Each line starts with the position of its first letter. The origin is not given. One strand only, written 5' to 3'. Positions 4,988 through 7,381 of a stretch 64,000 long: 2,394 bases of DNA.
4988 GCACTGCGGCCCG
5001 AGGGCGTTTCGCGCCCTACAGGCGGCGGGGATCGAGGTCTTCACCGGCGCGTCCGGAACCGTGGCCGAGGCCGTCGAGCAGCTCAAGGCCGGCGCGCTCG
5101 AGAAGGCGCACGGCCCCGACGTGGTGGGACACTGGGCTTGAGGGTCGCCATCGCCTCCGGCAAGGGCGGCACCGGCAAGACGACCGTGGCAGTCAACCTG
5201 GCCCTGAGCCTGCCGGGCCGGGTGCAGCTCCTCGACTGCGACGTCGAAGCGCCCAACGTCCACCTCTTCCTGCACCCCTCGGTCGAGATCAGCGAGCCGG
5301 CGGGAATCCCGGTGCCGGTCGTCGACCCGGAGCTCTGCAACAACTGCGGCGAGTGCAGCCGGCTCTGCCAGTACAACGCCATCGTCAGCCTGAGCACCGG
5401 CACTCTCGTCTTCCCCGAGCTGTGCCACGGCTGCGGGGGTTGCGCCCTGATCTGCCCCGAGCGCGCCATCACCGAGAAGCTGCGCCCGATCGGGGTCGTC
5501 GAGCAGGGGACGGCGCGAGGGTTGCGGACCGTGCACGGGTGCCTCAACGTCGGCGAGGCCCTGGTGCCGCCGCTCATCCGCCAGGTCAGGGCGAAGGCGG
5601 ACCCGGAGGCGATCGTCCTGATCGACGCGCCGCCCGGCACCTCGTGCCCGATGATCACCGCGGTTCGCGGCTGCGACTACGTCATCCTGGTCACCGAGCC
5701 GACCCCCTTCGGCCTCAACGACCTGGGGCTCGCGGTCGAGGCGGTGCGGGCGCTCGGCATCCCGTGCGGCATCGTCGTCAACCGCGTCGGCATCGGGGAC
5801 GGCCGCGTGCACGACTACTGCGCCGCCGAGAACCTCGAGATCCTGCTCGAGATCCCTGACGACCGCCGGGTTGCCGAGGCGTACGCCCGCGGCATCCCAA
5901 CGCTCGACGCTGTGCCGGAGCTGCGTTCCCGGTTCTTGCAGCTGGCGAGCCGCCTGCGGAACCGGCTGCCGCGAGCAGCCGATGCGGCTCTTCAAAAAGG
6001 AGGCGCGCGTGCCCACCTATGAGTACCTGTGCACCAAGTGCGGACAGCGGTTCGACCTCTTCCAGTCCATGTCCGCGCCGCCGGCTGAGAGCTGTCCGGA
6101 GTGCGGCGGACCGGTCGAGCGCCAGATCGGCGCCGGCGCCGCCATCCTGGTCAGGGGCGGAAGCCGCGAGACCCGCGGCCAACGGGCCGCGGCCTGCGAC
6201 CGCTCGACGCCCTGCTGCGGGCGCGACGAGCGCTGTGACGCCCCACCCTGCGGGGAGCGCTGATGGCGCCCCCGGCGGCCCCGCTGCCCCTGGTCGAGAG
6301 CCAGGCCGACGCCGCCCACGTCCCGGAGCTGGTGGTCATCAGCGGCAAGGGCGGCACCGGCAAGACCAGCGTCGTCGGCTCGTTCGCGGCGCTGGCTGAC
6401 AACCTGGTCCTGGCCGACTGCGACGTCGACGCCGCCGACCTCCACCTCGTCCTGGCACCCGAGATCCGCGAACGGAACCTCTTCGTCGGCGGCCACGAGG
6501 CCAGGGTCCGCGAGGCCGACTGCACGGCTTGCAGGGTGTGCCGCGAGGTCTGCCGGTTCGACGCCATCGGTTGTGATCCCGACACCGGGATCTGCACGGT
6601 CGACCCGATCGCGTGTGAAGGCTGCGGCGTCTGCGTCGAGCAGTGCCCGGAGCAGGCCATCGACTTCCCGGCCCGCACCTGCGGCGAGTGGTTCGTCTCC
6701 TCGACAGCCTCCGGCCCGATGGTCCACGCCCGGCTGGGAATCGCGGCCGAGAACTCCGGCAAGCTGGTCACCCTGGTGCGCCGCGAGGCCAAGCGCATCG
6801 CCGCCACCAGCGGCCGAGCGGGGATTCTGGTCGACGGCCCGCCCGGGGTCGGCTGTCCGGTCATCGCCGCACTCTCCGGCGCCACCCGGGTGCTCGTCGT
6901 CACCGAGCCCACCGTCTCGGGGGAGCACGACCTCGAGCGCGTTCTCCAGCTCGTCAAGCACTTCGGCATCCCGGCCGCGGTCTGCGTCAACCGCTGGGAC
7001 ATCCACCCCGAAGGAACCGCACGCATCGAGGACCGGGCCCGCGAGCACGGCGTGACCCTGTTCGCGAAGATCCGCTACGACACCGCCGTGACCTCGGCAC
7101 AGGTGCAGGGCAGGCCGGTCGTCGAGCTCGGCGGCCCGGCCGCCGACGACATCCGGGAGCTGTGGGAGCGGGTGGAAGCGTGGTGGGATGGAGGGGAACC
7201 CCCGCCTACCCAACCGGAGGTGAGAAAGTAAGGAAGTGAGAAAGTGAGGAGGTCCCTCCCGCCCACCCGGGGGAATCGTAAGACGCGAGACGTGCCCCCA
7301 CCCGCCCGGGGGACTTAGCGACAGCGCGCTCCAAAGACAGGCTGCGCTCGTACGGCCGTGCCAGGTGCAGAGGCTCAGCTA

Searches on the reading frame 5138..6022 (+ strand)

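Call 55: search_protein_families(library=pfam, proteins=[window:5138-6022:+], max_evalue=0.0001)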
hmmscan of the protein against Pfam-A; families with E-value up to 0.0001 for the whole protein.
window:5138-6022:+ (294 aa): 10 families
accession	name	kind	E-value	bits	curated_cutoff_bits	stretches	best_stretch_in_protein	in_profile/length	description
PF01656.29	CbiA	-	4.3e-17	62.7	25.4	1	3-254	1-124/125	CobQ/CobB/MinD/ParA nucleotide binding domain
PF10609.15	ParA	-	9.2e-15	55.2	27.1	1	3-48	6-54/246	NUBPL iron-transfer P-loop NTPase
PF00037.32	Fer4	-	8e-13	48.1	21.1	2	60-82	1-23/24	4Fe-4S binding domain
PF12837.12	Fer4_6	-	1.2e-10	41.3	25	1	59-82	1-24/24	4Fe-4S binding domain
PF13614.12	AAA_31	-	1.2e-08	35.5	27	0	3-35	4-39/177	AAA domain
PF12838.12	Fer4_7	-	2.4e-07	31.5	27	0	52-81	23-52/52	4Fe-4S dicluster domain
PF13187.11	Fer4_9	-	1.6e-06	28.5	27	1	67-111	2-52/52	4Fe-4S dicluster domain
PF13237.11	Fer4_10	-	5.2e-06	26.7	25.5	1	61-107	3-53/53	4Fe-4S dicluster domain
PF14697.11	Fer4_21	-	5.9e-06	26.8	35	1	61-111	2-57/59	4Fe-4S dicluster domain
PF25160.1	LdpA_Fe-S-bd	-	9.5e-05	22.5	27.6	1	73-113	9-45/49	LdpA Fe-S cluster-binding domain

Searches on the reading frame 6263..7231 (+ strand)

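Call 12: search_protein_families(library=pfam, proteins=[window:6263-7231:+])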
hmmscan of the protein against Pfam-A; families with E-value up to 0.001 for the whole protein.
window:6263-7231:+ (322 aa): 8 families
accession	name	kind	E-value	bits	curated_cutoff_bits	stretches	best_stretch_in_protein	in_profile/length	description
PF01656.29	CbiA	-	1.5e-10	41.6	25.4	1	23-286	1-125/125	CobQ/CobB/MinD/ParA nucleotide binding domain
PF00037.32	Fer4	-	6.5e-08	32.5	21.1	1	112-133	2-23/24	4Fe-4S binding domain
PF10609.15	ParA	-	2.9e-06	27.3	27.1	0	23-44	6-27/246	NUBPL iron-transfer P-loop NTPase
PF12838.12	Fer4_7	-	3.9e-06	27.7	27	1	87-132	2-52/52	4Fe-4S dicluster domain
PF14697.11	Fer4_21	-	3.1e-05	24.5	35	1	80-134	1-58/59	4Fe-4S dicluster domain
PF13191.12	AAA_16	-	4.1e-05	24.6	32.6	1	17-54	20-61/167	AAA ATPase domain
PF13484.11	Fer4_16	-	0.0005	21.2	30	0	118-136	2-20/66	4Fe-4S double cluster binding domain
PF13183.11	Fer4_8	-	0.00073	20.5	27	0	117-130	4-66/68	4Fe-4S dicluster domain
